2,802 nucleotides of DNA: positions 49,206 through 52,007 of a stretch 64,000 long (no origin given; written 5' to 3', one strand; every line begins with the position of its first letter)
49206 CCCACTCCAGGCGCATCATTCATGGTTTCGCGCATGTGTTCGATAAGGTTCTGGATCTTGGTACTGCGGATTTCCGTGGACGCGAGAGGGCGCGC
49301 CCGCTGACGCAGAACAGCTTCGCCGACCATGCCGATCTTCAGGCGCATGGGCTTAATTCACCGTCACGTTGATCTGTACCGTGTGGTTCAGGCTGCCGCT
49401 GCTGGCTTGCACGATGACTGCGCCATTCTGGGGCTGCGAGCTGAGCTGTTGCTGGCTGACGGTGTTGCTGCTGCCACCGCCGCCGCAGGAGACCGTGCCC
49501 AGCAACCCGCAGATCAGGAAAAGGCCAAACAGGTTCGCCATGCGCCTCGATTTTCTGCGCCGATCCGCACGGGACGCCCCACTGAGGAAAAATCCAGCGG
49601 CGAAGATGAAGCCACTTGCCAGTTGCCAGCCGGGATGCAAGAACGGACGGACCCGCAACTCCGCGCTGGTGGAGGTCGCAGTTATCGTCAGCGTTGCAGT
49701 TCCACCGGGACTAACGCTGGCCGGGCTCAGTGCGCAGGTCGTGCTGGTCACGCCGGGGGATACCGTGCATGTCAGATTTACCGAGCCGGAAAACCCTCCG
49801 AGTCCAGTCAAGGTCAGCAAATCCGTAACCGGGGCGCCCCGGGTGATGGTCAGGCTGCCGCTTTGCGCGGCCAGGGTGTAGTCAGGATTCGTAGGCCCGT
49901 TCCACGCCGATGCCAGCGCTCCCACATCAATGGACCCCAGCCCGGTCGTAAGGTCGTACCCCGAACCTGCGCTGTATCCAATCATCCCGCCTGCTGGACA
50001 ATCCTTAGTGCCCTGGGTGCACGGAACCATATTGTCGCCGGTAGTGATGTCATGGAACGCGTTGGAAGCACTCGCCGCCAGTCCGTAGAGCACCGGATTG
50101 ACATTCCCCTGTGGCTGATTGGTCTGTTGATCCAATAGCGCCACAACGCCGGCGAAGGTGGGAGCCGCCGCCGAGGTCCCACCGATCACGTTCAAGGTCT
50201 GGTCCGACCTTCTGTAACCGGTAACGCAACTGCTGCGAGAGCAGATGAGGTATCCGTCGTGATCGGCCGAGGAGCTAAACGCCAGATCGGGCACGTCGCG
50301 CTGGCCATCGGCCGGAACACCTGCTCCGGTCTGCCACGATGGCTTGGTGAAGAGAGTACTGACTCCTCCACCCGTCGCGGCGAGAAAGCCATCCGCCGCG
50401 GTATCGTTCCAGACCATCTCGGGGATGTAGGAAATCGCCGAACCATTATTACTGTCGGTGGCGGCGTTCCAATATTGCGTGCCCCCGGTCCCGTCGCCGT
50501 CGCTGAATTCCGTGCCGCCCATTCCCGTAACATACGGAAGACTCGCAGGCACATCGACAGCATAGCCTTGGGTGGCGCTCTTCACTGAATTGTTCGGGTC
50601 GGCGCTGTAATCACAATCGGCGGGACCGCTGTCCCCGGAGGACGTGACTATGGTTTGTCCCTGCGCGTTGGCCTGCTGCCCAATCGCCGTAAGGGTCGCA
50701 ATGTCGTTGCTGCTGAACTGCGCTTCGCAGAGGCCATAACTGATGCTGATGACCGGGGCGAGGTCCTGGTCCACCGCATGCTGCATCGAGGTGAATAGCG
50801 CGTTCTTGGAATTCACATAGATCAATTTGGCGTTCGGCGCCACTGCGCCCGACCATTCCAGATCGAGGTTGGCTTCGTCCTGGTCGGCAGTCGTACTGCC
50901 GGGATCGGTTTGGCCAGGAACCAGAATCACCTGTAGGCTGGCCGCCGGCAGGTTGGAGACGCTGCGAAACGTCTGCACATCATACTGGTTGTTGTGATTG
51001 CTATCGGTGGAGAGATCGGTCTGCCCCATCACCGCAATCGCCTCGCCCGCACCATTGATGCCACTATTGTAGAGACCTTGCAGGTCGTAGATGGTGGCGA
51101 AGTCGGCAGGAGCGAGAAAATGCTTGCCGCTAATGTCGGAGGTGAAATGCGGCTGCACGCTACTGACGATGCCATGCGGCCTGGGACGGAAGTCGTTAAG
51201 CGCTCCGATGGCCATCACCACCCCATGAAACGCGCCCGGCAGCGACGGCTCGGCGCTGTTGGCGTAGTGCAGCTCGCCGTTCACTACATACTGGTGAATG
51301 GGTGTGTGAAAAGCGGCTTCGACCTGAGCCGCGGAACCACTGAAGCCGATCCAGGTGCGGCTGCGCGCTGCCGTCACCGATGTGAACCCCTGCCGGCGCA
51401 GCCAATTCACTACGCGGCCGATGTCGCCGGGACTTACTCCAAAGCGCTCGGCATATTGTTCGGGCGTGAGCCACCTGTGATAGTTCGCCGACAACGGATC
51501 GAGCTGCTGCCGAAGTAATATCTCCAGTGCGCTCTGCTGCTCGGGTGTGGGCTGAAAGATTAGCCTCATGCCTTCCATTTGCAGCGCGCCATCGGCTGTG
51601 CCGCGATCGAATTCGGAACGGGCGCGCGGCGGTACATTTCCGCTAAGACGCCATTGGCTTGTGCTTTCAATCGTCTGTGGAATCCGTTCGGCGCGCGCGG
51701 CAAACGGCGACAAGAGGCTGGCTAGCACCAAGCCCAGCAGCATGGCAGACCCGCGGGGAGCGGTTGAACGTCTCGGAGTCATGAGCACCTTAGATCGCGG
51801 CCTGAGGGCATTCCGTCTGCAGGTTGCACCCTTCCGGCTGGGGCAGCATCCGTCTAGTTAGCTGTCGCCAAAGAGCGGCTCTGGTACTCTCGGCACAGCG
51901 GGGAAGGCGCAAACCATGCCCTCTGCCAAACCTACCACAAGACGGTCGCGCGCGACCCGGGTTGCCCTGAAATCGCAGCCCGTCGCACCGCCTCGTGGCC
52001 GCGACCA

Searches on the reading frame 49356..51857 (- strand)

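Call 23: search_protein_families(library=pfam, proteins=[window:49356-51857:-], max_evalue=0.001)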
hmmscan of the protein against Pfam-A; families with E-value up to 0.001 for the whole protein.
window:49356-51857:- (834 aa): 2 families
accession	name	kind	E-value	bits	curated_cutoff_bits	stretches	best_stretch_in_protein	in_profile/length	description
PF09286.16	Pro-kuma_activ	-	1.6e-27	97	23.5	1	104-223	22-143/143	Pro-kumamolisin, activation domain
PF00082.27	Peptidase_S8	-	1.9e-08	34.5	21.8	1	330-580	73-258/288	Subtilase family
